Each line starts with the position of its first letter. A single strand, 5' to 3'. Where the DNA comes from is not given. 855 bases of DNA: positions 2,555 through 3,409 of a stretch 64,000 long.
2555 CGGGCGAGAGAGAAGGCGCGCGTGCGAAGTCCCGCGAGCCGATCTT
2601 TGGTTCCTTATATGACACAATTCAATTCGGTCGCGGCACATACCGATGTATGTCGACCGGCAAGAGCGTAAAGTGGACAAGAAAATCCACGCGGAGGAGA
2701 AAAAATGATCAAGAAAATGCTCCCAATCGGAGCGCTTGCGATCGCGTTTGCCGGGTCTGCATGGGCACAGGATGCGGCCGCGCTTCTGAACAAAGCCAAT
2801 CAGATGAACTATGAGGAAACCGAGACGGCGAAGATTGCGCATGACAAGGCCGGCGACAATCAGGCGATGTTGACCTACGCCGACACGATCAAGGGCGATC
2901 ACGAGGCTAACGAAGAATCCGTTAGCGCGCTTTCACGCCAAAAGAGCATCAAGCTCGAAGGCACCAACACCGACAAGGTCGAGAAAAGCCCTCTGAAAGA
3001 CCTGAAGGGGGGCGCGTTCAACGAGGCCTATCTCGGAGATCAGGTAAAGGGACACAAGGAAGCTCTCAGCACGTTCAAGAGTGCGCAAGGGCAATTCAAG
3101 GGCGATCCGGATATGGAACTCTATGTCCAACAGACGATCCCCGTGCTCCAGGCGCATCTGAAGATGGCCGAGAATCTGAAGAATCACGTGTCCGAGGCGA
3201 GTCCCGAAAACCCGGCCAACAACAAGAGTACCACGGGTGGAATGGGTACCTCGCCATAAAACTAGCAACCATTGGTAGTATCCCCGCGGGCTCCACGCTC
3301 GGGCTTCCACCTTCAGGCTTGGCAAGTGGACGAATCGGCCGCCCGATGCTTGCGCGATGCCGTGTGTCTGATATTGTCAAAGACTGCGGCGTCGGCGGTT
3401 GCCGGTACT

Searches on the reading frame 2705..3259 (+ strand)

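Call 9: search_protein_families(library=pfam, proteins=[window:2705-3259:+], max_evalue=0.001)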
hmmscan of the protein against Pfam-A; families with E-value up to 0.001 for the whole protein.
window:2705-3259:+ (184 aa): 1 family
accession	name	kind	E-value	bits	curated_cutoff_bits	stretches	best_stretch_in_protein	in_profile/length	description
PF13628.12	DUF4142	-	3.2e-22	79.7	27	1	24-158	3-138/138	Domain of unknown function (DUF4142)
